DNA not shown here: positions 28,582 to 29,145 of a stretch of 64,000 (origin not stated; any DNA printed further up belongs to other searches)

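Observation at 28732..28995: Orphan Nif11-type leader peptide precursor with a Cys-free core, sitting in a decayed locus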

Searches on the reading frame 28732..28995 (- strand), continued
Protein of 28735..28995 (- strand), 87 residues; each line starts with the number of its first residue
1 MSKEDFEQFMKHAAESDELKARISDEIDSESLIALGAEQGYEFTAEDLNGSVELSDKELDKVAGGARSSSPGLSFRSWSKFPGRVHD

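Call 30: search_protein_families(library=ncbifam, proteins=[L012:10755-12332:+, L012:8781-9689:-], max_evalue=0.00001)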
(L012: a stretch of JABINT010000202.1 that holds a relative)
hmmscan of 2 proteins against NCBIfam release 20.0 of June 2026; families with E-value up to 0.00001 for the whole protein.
L012:10755-12332:+ (525 aa): 46 families (the best 25 are shown)
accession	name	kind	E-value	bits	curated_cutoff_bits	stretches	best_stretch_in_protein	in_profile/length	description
TIGR04545.1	rSAM_ahbD_hemeb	equivalog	4.2e-32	111.9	500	1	146-318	4-169/339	heme b synthase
TIGR04053.2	TIGR04053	equivalog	1.7e-30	106.5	395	1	144-317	10-179/366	TIGR04053 family radical SAM/SPASM domain-containing protein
TIGR03962.1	mycofact_rSAM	equivalog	4.2e-29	101.8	265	1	145-429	15-297/339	mycofactocin radical SAM maturase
TIGR02109.1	PQQ_syn_pqqE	equivalog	4.5e-28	98.2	381.35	1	145-431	10-297/358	pyrroloquinoline quinone biosynthesis protein PqqE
TIGR04055.1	rSAM_NirJ2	equivalog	1.4e-27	97.1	500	1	146-426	4-285/326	putative heme d1 biosynthesis radical SAM protein NirJ2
TIGR04051.1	rSAM_NirJ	equivalog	1.6e-26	93.2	515.45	1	145-307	5-159/354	heme d1 biosynthesis radical SAM protein NirJ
TIGR03913.1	rad_SAM_trio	equivalog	5.6e-23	81.1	591.75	1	144-415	21-302/477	GDL motif peptide-associated radical SAM/SPASM maturase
NF045574.1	sacti_mat_StsB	exception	3e-22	79.1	625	1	138-508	92-440/466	StsB family radical SAM/SPASM domain sactipeptide maturase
TIGR04546.1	rSAM_ahbC_deAc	equivalog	6.5e-22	77.9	650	1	145-300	42-189/390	12,18-didecarboxysiroheme deacetylase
TIGR04133.1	rSAM_w_lipo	hypoth_equivalog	8.6e-22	77.5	425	1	127-460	9-344/350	TIGR04133 family radical SAM/SPASM protein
TIGR04340.1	rSAM_ACGX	hypoth_equivalog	1.1e-21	77.4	400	1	142-300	3-158/341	radical SAM/SPASM domain protein, ACGX system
TIGR04303.1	GeoRSP_rSAM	equivalog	4.8e-21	75.7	400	1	145-298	8-151/325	GeoRSP system radical SAM/SPASM protein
TIGR04250.1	SCM_rSAM_ScmE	equivalog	6.7e-21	74.6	400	1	147-309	8-163/358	SynChlorMet cassette radical SAM/SPASM protein ScmE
TIGR04054.1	rSAM_NirJ1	equivalog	4.8e-20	71.5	650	1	144-306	38-192/387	putative heme d1 biosynthesis radical SAM protein NirJ1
NF050035.1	rSAM_WgK_link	exception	4.5e-19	68.7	650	1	148-303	15-163/367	radical SAM/SPASM peptide maturase WgkB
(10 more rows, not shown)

L012:8781-9689:- (302 aa): 0 families

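Call 31: find_encoding_contigs(protein=P0007, flank=8000, max_places=4)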
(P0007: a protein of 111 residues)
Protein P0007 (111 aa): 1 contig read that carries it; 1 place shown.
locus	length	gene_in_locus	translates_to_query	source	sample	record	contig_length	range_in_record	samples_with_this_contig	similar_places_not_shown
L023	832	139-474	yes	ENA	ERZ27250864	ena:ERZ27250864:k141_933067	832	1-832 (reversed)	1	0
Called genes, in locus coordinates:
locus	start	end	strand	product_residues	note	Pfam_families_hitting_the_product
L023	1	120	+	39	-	?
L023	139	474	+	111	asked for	PF07862:Nif11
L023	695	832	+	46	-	?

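Call 32: find_encoding_contigs(protein=P0058, flank=8000, max_places=4)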
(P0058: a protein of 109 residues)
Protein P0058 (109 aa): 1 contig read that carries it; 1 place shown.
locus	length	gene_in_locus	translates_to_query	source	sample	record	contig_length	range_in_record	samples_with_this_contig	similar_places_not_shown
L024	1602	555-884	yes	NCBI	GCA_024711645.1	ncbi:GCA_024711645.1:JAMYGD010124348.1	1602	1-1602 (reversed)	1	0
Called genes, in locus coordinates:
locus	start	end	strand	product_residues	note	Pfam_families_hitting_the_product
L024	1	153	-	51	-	?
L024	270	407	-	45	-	-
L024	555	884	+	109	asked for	PF07862:Nif11 (weak)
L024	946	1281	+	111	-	PF07862:Nif11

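Call 34: list_cluster_members(proteins=[window:28735-28995:-, P0002, P0003])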
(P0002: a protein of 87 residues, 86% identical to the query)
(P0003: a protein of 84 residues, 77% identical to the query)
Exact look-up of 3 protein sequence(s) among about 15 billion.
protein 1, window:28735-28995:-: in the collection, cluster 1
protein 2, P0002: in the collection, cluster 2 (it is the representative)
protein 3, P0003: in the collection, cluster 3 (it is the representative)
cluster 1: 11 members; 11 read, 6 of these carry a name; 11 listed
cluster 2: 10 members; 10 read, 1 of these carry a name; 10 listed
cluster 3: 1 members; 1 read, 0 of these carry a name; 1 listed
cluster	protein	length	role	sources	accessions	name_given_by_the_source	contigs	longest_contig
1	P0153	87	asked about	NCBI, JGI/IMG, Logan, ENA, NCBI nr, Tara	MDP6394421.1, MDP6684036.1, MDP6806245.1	MAG: Nif11-like leader peptide family natural product precursor [Desulfobacterales ... | predicted ribosomally synthesized peptide with nif11-like leader | Nif11-like leader peptide family natural product precursor [Desulfobacterales bacterium]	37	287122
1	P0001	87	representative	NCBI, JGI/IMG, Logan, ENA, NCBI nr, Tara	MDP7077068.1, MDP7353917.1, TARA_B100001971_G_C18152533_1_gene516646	MAG: Nif11-like leader peptide family natural product precursor [Desulfobacterales ... | predicted ribosomally synthesized peptide with nif11-like leader | Nif11-like leader peptide family natural product precursor [Desulfobacterales bacterium]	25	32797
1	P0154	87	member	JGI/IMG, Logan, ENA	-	predicted ribosomally synthesized peptide with nif11-like leader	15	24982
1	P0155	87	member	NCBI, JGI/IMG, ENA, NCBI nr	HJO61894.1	MAG TPA: Nif11-like leader peptide family natural product precursor [Desulfobacterales ... | Nif11-like leader peptide family natural product precursor [Desulfobacterales bacterium]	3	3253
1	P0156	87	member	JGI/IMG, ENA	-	predicted ribosomally synthesized peptide with nif11-like leader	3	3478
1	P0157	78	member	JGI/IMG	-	predicted ribosomally synthesized peptide with nif11-like leader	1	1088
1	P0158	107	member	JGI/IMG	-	-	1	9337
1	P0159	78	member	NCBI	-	-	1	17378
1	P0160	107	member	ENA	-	-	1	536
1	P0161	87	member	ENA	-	-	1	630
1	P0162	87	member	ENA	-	-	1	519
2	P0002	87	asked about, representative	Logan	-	-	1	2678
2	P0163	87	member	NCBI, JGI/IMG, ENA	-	predicted ribosomally synthesized peptide with nif11-like leader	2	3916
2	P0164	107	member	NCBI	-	-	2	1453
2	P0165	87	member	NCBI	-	-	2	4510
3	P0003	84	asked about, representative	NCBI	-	-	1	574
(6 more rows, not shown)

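Call 41: find_encoding_contigs(protein=P0153, flank=6000, max_places=8)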
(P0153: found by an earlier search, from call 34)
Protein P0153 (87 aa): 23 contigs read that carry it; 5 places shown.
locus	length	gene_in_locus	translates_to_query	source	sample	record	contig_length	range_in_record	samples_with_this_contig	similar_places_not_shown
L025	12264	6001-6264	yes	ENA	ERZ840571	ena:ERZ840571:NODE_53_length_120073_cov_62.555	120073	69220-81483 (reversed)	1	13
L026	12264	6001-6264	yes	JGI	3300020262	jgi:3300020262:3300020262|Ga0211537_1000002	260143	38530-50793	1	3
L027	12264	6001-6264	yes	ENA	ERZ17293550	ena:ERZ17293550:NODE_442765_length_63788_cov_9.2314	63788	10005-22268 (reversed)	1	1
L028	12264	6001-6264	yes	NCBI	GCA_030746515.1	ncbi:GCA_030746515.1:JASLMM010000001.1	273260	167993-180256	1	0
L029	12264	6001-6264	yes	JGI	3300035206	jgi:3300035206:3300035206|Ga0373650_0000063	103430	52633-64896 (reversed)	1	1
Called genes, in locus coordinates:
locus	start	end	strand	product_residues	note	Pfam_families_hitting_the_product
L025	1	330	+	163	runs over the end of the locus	PF01252:Peptidase_A8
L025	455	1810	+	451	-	PF06144:DNA_pol3_delta (faint), PF21694:DNA_pol3_delta_C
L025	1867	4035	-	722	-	PF04879:Molybdop_Fe4S4, PF00384:Molybdopterin, PF01568:Molydop_binding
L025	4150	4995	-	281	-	PF07690:MFS_1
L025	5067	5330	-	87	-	PF07690:MFS_1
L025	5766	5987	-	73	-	-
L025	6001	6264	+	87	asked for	PF07862:Nif11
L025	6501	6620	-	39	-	PF21349:RUBY_RBDX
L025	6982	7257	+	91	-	PF00216:Bac_DNA_binding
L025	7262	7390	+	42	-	-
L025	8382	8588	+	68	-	-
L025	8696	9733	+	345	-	PF01118:Semialdhyde_dh, PF22698:Semialdhyde_dhC_1, PF02774:Semialdhyde_dhC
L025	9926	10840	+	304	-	PF00763:THF_DHG_CYH, PF02882:THF_DHG_CYH_C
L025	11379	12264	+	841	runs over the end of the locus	PF07517:SecA_DEAD, PF00270:DEAD (weak), PF01043:SecA_PP_bind, PF21090:P-loop_SecA, PF07516:SecA_SW, PF02810:SEC-C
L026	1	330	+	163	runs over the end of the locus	PF01252:Peptidase_A8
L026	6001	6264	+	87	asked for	PF07862:Nif11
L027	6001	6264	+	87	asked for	PF07862:Nif11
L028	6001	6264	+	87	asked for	PF07862:Nif11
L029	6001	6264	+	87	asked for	PF07862:Nif11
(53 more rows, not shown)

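Call 42: find_encoding_contigs(protein=P0003, flank=3000, max_places=2)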
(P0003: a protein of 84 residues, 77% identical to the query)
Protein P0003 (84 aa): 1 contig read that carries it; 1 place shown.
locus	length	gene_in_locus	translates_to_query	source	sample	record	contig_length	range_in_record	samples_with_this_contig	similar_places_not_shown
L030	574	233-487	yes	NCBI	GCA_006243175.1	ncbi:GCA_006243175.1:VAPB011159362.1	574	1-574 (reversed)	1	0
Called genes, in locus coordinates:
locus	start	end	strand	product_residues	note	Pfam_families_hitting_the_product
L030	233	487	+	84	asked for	PF07862:Nif11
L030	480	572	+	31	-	?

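Call 49: find_related_loci(query=A1, collection=metagenome_contigs, flank=10000)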
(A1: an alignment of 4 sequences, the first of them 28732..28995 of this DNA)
Query A1 (87 aa) in metagenome_contigs; peptide patterns used: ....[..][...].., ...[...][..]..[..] (x = any residue, [..] = any of these).
598 stretches matched a pattern (row limit reached: there are more); 148 encode a relative of the query (tblastn E <= 1e-3); the best 80 are kept; 80 distinct loci.
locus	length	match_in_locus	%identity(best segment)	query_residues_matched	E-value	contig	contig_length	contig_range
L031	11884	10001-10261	94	1-87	3e-52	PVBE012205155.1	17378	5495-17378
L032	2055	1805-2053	95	1-83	3e-49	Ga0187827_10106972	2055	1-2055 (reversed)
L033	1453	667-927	84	1-87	3e-48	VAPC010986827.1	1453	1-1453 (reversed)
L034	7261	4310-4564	60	1-83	1e-25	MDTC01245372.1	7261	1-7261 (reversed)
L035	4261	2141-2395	60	1-83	1e-25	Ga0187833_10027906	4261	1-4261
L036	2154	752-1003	63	1-85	2e-25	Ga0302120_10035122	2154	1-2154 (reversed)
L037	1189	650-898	63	1-79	1e-25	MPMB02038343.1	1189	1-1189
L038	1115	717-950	57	1-84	1e-25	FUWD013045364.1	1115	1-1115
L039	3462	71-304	62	1-79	3e-25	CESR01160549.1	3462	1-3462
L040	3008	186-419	62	1-79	3e-25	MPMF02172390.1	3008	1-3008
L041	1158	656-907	61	1-80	3e-25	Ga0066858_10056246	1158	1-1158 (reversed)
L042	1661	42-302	55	1-87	7e-25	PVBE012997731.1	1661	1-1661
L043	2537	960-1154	68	1-65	2e-24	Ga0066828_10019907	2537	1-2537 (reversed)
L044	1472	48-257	66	1-70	2e-24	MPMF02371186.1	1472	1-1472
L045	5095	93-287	69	1-65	3e-24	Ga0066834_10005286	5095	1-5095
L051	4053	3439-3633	68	1-65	8e-24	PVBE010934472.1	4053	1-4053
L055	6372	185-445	56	1-83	1e-23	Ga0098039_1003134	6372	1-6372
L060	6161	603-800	67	1-66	3e-23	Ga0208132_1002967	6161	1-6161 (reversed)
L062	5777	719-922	62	1-68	3e-23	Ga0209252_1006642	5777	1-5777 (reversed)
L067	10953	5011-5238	59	1-80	5e-23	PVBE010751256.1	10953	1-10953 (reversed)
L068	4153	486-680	66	1-65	4e-23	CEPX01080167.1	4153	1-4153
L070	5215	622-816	66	1-65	6e-23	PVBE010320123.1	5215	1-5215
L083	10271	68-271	62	1-68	3e-22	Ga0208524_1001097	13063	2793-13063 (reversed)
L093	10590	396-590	62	1-65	2e-21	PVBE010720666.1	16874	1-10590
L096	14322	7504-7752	49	1-78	5e-21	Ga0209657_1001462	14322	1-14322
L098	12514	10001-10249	49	1-78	5e-21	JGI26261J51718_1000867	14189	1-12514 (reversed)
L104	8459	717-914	61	1-66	1e-20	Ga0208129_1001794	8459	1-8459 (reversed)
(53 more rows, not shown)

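Call 53: search_protein_families(library=pfam, proteins=[L055:1065-4334:+, L055:4453-5451:+, L060:2127-3254:-, L060:3362-5884:+, L062:1905-3215:+, L062:3236-5269:-, L070:2386-4434:-, L067:2513-4552:-, L068:1187-2758:+, L051:826-2580:+], max_evalue=0.00001)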
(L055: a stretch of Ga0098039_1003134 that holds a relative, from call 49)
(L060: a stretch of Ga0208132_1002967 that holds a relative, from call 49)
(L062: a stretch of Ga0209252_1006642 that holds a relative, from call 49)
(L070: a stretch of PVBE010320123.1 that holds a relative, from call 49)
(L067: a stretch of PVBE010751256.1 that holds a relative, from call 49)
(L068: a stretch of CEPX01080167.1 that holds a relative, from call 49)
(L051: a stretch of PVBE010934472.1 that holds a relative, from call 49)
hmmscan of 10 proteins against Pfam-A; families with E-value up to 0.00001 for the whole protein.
L055:1065-4334:+ (1089 aa): 0 families

L055:4453-5451:+ (332 aa): 4 families
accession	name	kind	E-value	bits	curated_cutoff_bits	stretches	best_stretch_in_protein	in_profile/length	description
PF01230.28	HIT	-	5e-17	62.8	21.5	1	225-312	11-97/98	HIT domain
PF01844.29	HNH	-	8.6e-15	55.1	21.4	1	145-190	1-47/47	HNH endonuclease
PF14279.12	HNH_5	-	1.4e-11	44.6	27.5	1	145-195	1-51/56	HNH endonuclease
PF11969.13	DcpS_C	-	2.6e-09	38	24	1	209-309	2-101/114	Scavenger mRNA decapping enzyme C-term binding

L060:2127-3254:- (375 aa): 1 family
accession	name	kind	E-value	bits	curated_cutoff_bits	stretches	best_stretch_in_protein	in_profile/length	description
PF04371.20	PAD_porph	-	3.8e-65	220.7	25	1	39-370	1-321/321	Porphyromonas-type peptidyl-arginine deiminase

L060:3362-5884:+ (840 aa): 5 families
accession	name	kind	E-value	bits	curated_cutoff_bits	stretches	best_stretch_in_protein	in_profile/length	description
PF00122.25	E1-E2_ATPase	-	9.7e-58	195.1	28.1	1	322-501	2-179/181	E1-E2 ATPase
PF00702.32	Hydrolase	-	5.2e-37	128.5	26.4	1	519-739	1-189/191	haloacid dehalogenase-like hydrolase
PF00403.32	HMA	-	4.1e-31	107.6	24.8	2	29-87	3-61/62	Heavy-metal-associated domain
PF08282.18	Hydrolase_3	-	2.9e-09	37.5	20.9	1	715-762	197-244/255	haloacid dehalogenase-like hydrolase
PF12710.13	HAD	-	3.8e-06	27.9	27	0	649-737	72-188/189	haloacid dehalogenase-like hydrolase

L062:1905-3215:+ (436 aa): 3 families
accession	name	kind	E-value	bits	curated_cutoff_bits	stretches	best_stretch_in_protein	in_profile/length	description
PF00270.35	DEAD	-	1.5e-52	178.2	26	1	29-193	1-161/167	DEAD/DEAH box helicase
PF00271.37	Helicase_C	-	2.4e-33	115.1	23.5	1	235-343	2-110/110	Helicase conserved C-terminal domain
PF04851.21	ResIII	-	6.8e-11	42.8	22.5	1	29-193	5-163/164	Type III restriction enzyme, res subunit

L062:3236-5269:- (677 aa): 3 families
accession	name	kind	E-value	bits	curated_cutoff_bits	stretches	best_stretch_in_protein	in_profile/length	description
PF00384.28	Molybdopterin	-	3e-52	178.2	24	1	65-470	1-352/353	Molybdopterin oxidoreductase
PF01568.27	Molydop_binding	-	6.3e-14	52.4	26.8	1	560-667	1-107/110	Molydopterin dinucleotide binding domain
PF04879.21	Molybdop_Fe4S4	-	7.4e-14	51.9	22.7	1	8-55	4-50/55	Molybdopterin oxidoreductase Fe4S4 domain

L070:2386-4434:- (682 aa): 6 families
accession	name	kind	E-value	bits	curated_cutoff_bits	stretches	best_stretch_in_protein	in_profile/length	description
PF00724.26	Oxidored_FMN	-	1.4e-48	166.4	27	1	10-336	2-340/342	NADH:flavin oxidoreductase / NADH oxidase family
PF07992.20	Pyr_redox_2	-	1.2e-13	51.6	26.1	1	387-460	2-74/291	Pyridine nucleotide-disulphide oxidoreductase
PF22620.2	OYE-like_second_a-b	-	7.1e-10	39.4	25.5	1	504-601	1-98/128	OYE-like second alpha/beta domain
PF00070.33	Pyr_redox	-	2.7e-09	37.8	22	0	532-597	13-78/82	Pyridine nucleotide-disulphide oxidoreductase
PF13450.12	NAD_binding_8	-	1.9e-07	31.7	21.9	1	390-432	1-42/68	NAD(P)-binding Rossmann-like domain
PF12831.13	FAD_oxidored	-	1.8e-06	27.9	27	1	388-434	2-48/416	FAD dependent oxidoreductase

L067:2513-4552:- (679 aa): 1 family
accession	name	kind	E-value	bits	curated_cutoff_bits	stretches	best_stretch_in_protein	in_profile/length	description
PF04055.27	Radical_SAM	-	1.8e-14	54.7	29.5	1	284-446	2-166/166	Radical SAM superfamily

L068:1187-2758:+ (523 aa): 2 families
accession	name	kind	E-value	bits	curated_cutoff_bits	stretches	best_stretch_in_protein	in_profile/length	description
PF04055.27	Radical_SAM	-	4.5e-21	76.2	29.5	1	159-312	2-163/166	Radical SAM superfamily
PF13186.11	SPASM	-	4.9e-06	27.2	21.5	1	384-446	1-67/67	Iron-sulfur cluster-binding domain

L051:826-2580:+ (584 aa): 1 family
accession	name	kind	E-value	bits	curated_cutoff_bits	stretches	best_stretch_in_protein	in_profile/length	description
PF13231.12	PMT_2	-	7.5e-09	36.4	26.1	1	117-232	28-133/160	Dolichyl-phosphate-mannose-protein mannosyltransferase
